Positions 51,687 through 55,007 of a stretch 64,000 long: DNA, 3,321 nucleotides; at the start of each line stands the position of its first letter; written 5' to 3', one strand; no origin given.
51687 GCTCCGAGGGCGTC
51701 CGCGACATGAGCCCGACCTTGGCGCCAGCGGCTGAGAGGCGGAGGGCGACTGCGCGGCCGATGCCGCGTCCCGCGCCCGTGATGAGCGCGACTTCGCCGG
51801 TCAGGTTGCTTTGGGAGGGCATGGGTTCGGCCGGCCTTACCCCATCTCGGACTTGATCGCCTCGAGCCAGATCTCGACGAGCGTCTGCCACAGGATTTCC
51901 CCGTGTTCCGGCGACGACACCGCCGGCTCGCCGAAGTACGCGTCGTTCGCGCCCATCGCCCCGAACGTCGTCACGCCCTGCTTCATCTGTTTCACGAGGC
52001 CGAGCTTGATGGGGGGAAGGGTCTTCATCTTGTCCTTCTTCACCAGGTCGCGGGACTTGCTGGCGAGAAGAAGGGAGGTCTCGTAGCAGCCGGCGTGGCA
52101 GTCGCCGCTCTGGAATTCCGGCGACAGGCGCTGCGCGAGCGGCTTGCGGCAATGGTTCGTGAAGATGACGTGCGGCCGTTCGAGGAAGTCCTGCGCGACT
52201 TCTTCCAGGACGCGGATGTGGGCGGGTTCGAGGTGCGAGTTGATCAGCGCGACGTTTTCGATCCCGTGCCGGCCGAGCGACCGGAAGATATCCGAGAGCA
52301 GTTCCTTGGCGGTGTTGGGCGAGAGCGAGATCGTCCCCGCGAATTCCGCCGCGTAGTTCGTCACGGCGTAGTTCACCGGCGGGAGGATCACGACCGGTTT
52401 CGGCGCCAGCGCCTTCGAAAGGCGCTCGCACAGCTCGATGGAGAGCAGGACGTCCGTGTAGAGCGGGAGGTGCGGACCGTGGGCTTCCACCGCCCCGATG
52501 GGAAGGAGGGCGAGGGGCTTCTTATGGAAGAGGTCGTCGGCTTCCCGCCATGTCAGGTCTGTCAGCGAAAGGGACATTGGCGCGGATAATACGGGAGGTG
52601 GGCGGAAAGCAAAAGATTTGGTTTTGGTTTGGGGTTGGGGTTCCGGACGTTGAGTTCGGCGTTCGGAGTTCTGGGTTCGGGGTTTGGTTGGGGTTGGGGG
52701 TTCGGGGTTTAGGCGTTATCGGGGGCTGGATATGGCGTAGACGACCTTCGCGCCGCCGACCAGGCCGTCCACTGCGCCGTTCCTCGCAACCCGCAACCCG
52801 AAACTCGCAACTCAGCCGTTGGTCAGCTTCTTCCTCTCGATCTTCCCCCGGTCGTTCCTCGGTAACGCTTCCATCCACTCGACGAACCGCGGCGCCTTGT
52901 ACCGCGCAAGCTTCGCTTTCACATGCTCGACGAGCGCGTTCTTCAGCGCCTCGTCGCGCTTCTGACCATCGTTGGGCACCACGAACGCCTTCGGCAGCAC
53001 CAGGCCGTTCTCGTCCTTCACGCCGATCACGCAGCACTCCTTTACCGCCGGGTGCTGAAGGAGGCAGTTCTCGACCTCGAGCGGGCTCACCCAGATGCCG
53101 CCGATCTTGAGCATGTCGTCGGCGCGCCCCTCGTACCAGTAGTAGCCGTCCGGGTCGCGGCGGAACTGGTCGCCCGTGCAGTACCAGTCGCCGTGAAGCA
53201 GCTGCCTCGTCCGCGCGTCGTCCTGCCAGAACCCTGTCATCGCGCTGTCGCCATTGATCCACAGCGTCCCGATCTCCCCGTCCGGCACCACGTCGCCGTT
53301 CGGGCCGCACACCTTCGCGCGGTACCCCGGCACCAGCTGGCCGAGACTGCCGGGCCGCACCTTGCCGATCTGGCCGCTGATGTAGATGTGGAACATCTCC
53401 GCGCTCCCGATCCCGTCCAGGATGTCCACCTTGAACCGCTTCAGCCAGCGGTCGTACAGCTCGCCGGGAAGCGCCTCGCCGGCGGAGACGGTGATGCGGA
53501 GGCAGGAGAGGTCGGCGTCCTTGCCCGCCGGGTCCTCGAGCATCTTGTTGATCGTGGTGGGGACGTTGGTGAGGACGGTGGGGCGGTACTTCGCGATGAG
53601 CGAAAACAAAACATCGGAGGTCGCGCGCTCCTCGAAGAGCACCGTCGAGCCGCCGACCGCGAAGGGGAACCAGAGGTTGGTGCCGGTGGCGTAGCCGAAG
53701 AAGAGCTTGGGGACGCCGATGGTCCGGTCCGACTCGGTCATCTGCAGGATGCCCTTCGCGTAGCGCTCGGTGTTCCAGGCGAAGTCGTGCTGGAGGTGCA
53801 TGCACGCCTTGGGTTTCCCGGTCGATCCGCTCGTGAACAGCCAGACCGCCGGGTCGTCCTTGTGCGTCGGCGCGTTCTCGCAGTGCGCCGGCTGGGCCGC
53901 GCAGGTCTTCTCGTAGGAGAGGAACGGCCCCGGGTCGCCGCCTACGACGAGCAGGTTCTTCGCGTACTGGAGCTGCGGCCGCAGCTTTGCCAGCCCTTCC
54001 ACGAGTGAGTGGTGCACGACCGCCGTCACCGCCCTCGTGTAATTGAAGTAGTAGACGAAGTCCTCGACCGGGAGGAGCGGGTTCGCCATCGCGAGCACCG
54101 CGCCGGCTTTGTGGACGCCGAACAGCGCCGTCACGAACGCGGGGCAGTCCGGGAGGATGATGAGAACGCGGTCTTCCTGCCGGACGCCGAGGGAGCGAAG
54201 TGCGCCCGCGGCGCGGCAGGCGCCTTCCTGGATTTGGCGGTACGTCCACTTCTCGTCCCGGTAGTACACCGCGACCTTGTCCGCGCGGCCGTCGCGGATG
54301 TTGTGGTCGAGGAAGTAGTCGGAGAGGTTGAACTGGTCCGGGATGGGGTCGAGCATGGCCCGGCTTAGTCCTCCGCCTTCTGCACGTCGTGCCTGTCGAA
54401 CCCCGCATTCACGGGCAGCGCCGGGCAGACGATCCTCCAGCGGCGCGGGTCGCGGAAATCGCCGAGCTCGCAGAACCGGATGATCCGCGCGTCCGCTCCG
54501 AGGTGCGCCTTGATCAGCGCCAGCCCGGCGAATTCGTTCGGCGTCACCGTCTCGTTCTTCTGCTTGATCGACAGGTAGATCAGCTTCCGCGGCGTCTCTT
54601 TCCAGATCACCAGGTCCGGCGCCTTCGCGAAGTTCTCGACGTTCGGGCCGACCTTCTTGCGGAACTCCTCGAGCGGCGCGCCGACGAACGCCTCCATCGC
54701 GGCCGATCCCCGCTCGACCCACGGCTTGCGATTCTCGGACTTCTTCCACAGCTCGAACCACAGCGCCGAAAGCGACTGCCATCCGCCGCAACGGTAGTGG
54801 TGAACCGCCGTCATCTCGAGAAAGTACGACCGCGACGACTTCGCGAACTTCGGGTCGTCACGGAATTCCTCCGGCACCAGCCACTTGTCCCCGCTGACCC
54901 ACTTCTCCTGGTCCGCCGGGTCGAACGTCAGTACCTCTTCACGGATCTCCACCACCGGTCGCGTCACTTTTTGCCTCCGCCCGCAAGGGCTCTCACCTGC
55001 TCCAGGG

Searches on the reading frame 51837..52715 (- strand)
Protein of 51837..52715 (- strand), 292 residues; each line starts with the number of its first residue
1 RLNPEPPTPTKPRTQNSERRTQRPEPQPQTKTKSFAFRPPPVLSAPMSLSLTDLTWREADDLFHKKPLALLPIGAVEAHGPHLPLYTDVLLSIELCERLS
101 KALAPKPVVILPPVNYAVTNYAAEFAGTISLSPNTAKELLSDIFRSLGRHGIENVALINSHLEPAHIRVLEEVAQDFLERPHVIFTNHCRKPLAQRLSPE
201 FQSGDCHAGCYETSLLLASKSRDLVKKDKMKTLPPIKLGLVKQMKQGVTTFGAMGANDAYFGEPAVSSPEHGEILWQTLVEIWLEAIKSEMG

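Call 87: search_protein_families(library=pfam, proteins=[window:51837-52715:-], max_evalue=0.00001)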
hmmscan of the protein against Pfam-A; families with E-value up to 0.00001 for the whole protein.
window:51837-52715:- (292 aa): 1 family
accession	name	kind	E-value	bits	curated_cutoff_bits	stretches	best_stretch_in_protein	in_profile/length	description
PF02633.19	Creatininase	-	4e-52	177.4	31.3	1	53-287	2-238/238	Creatinine amidohydrolase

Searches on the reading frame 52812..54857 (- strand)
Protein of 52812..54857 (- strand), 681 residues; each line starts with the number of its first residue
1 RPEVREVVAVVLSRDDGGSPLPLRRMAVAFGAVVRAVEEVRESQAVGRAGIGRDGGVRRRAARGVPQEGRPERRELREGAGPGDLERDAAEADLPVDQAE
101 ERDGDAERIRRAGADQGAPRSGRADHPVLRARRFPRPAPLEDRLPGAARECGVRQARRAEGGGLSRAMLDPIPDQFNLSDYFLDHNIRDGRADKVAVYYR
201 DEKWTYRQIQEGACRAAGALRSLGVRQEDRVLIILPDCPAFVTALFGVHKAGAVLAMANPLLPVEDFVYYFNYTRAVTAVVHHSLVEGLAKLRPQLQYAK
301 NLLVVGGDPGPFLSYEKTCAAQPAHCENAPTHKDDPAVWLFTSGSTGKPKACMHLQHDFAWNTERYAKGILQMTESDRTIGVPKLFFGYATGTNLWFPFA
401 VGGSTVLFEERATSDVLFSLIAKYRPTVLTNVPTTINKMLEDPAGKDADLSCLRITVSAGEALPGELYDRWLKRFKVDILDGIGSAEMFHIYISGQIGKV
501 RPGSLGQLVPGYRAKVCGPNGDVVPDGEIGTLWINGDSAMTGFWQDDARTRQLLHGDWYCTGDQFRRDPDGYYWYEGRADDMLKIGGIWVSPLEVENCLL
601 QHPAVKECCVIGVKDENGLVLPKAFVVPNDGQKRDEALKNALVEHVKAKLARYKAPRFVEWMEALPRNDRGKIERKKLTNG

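Call 87: search_protein_families(library=pfam, proteins=[window:52812-54857:-], max_evalue=0.00001)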
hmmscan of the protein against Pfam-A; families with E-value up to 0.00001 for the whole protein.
window:52812-54857:- (681 aa): 2 families
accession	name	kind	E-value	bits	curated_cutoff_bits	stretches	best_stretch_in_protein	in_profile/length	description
PF00501.34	AMP-binding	-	1.4e-76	258.2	29.9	1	190-544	7-384/384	AMP-binding enzyme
PF13193.12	AMP-binding_C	-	1.7e-20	74.2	24.5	1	594-672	1-76/76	AMP-binding enzyme C-terminal domain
